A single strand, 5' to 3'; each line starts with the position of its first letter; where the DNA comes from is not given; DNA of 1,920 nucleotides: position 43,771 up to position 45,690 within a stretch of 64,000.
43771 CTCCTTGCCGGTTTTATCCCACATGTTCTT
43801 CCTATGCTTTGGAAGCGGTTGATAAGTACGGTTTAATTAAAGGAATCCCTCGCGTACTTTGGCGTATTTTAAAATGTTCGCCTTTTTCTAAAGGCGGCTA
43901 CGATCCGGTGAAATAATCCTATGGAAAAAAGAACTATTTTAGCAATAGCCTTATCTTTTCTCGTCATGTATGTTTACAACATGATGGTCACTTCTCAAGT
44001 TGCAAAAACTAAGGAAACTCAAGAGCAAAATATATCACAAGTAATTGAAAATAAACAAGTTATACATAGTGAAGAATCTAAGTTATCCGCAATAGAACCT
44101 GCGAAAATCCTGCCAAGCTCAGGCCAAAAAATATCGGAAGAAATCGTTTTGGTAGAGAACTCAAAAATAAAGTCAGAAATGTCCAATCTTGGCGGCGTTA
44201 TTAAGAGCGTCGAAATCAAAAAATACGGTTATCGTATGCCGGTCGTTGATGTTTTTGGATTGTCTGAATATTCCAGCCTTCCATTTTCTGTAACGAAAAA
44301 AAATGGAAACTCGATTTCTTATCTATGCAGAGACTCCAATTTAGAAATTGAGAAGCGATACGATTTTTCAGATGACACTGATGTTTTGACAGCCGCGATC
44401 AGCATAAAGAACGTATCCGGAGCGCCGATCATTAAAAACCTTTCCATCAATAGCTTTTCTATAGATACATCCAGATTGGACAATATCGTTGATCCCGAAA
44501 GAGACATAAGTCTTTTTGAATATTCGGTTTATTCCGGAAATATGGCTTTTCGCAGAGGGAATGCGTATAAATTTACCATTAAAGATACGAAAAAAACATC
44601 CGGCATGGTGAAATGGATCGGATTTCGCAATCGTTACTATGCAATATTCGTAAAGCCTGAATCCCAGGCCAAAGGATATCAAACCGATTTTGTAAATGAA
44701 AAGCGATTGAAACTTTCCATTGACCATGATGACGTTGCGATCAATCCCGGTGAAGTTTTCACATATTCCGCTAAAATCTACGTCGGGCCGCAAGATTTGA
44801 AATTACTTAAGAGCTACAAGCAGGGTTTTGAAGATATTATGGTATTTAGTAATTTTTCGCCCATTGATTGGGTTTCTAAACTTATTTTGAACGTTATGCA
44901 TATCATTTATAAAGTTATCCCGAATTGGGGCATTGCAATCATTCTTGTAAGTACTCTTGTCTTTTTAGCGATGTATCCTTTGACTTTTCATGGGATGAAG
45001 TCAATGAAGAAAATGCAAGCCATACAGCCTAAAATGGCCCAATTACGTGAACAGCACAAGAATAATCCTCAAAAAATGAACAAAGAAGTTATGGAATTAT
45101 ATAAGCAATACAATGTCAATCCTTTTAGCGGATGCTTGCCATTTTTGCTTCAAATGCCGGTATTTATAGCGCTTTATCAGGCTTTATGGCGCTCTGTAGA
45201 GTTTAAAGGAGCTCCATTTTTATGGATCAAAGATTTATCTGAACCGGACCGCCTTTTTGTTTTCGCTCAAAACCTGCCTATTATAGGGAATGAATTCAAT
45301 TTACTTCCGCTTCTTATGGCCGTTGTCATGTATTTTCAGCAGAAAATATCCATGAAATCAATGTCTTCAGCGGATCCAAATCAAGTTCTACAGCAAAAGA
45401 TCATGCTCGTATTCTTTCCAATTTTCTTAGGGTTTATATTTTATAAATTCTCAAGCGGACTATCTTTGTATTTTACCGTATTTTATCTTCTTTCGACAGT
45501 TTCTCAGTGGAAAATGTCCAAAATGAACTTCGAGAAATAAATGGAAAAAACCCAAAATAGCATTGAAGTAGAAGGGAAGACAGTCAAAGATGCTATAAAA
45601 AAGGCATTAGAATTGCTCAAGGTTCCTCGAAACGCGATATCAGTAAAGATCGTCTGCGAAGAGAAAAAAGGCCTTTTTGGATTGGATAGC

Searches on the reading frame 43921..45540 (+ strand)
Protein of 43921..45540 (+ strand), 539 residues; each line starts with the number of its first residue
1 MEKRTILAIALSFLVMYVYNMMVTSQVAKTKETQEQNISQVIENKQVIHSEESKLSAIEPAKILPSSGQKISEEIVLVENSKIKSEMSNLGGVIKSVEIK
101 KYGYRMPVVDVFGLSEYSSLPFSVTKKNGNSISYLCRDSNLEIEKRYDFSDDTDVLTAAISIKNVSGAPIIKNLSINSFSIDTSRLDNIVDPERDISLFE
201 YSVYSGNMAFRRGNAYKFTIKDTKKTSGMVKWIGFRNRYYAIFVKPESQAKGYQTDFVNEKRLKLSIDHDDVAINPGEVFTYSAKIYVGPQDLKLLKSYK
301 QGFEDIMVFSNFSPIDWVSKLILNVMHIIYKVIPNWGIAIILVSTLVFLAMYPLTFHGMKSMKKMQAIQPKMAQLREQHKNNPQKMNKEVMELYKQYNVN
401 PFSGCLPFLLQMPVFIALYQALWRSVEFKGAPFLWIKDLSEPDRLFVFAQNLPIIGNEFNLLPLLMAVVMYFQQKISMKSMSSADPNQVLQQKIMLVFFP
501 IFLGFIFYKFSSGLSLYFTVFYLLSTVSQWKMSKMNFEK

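Call 36: search_protein_families(library=pfam, proteins=[window:43921-45540:+], max_evalue=0.0001)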
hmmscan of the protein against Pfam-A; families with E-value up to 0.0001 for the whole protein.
window:43921-45540:+ (539 aa): 2 families
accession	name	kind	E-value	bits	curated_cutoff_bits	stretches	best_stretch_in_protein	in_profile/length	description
PF02096.25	60KD_IMP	-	5.2e-54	183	35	1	336-533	1-162/163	60Kd inner membrane protein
PF14849.12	YidC_periplas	-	1.4e-14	55.1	24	1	139-313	98-274/283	YidC periplasmic domain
